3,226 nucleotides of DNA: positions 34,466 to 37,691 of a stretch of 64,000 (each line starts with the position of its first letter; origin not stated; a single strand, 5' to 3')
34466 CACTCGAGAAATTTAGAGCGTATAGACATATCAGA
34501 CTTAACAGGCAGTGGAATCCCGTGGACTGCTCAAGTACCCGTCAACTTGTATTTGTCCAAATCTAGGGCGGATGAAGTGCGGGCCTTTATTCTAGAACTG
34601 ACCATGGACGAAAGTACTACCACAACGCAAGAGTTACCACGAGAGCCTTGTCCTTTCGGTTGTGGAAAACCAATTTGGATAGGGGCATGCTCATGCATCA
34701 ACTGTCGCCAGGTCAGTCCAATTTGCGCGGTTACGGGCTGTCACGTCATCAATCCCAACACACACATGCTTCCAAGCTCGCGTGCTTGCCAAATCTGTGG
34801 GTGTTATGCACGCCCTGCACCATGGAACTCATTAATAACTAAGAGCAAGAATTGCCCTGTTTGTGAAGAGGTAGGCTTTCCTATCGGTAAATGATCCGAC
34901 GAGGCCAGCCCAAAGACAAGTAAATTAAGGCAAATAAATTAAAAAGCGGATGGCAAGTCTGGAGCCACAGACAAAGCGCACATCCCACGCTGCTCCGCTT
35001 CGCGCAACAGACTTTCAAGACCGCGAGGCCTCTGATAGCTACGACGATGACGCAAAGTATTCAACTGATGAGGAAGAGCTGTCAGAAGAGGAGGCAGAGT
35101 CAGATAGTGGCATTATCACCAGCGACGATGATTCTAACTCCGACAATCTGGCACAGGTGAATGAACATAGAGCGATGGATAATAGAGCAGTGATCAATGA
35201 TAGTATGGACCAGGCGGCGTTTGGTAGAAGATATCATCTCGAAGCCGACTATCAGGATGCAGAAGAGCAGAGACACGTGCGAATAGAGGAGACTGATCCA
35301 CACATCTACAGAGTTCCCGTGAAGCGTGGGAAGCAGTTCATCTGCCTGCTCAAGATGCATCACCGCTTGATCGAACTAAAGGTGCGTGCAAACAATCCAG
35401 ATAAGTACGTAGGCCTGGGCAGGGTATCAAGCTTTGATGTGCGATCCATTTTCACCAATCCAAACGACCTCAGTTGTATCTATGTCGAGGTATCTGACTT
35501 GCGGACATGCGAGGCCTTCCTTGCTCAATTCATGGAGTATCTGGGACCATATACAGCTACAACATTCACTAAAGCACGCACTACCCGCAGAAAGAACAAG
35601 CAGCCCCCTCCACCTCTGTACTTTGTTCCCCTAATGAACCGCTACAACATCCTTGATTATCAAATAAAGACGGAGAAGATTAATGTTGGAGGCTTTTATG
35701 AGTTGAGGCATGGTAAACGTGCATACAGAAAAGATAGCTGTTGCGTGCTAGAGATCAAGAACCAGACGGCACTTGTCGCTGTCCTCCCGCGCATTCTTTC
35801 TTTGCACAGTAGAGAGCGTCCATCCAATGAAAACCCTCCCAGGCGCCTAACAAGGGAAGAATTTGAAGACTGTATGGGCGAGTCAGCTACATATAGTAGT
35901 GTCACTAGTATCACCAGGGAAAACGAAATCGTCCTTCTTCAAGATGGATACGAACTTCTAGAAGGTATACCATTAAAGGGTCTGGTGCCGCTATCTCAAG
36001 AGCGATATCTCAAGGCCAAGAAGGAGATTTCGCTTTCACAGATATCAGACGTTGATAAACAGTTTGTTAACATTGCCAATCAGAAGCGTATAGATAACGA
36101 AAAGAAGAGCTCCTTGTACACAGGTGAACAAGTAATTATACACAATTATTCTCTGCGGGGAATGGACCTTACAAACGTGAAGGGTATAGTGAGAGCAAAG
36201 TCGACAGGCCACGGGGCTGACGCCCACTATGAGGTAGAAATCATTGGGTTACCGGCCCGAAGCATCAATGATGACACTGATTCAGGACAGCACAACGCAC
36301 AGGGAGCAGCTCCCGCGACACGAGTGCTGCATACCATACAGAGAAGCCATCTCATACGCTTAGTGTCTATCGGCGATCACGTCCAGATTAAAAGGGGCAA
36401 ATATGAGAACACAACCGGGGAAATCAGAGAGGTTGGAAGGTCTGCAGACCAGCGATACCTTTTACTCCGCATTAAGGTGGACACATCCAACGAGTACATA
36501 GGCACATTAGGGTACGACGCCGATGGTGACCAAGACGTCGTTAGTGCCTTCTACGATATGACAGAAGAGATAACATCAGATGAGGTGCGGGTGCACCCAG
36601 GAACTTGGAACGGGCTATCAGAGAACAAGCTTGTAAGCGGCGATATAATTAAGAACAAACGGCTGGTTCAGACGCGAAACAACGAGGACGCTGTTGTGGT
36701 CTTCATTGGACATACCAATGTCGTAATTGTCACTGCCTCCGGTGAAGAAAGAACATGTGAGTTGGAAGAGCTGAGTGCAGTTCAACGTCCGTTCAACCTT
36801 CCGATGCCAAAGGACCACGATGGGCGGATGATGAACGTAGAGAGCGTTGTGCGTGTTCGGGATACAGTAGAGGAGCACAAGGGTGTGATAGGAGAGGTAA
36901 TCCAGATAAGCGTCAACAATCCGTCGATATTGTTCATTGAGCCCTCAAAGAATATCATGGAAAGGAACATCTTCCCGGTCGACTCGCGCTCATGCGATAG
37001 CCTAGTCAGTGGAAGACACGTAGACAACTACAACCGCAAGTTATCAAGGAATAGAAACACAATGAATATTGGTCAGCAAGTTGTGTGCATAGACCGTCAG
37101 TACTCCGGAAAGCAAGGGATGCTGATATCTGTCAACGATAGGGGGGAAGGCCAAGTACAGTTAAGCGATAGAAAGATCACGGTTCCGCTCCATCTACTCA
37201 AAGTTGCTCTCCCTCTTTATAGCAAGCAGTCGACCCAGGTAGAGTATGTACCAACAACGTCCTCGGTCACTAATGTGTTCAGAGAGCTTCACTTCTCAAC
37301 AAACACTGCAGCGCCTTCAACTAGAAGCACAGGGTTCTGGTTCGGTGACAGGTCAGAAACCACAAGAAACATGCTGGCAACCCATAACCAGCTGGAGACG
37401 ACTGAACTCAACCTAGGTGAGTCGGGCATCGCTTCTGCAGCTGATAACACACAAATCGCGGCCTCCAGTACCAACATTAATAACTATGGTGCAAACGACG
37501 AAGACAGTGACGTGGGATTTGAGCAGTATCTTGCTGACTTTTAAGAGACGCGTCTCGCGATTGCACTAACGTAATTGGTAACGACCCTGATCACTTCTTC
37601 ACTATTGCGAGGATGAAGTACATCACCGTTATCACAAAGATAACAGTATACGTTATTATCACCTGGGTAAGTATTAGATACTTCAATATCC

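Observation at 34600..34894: IFT172 ortholog carries a Cys-rich, zinc-finger-like C-terminal module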

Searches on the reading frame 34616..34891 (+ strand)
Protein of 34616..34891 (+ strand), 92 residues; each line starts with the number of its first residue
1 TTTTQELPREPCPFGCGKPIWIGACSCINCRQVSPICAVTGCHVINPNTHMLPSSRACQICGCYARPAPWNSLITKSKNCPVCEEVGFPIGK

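Call 15: search_solved_structures(query=window:34616-34891:+, max_evalue=10, show_alignments=3)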
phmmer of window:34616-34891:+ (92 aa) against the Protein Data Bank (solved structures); distinct sequences matched with E-value up to 10: 3.
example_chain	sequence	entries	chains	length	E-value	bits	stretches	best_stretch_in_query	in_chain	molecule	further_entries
8f5o_F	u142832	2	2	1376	0.022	18.6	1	8-85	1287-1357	WD_REPEATS_REGION domain-containing protein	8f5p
1li5_A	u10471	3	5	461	0.029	18.2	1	8-35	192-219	CYSTEINYL-TRNA SYNTHETASE | Cysteine--tRNA ligase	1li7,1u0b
8f5o_B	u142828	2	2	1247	3.1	11.7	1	9-84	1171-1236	Intraflagellar transport protein 122B, putative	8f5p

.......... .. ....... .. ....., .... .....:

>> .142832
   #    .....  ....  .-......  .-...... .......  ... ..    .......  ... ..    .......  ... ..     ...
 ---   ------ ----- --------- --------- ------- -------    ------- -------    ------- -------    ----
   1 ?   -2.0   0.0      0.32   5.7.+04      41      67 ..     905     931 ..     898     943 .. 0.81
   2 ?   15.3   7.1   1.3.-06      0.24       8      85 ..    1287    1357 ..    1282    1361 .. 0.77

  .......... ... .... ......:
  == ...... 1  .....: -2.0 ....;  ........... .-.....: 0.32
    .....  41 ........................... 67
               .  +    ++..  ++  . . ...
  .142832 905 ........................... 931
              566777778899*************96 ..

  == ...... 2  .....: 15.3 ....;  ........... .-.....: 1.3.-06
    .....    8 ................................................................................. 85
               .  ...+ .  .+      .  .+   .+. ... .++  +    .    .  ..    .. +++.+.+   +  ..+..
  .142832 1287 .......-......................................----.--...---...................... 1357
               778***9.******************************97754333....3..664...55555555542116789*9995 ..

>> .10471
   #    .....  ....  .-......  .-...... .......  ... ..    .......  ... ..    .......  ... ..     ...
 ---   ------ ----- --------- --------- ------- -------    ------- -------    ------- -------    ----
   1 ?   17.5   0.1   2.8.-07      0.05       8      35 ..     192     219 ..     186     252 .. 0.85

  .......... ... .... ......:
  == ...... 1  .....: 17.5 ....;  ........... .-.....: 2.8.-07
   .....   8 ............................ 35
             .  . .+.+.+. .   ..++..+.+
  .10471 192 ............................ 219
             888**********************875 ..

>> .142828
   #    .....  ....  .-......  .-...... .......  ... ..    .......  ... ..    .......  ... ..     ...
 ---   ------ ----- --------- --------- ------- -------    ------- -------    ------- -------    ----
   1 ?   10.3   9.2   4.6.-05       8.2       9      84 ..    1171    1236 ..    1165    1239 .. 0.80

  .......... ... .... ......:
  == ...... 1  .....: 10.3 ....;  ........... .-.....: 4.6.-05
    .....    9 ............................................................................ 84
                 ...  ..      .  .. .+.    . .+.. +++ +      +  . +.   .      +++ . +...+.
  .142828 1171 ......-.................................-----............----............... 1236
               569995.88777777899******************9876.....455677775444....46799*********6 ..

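Call 32: search_protein_families(library=pfam, proteins=[window:34616-34891:+], max_evalue=10)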
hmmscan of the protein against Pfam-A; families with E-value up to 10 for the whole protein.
window:34616-34891:+ (92 aa): 0 families

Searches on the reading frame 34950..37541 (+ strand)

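Call 59: search_protein_families(library=pfam, proteins=[window:34950-37541:+], max_evalue=0.001)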
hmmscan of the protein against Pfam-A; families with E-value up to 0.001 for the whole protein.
window:34950-37541:+ (864 aa): 2 families
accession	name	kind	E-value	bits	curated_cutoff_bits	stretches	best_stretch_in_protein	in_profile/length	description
PF23291.1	KOW4_SPT5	-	0.00034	20.9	27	0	472-498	9-35/55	Transcription elongation factor SPT5, fourth KOW domain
PF00467.35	KOW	-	0.00062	19.9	22.3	0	475-495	2-22/32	KOW motif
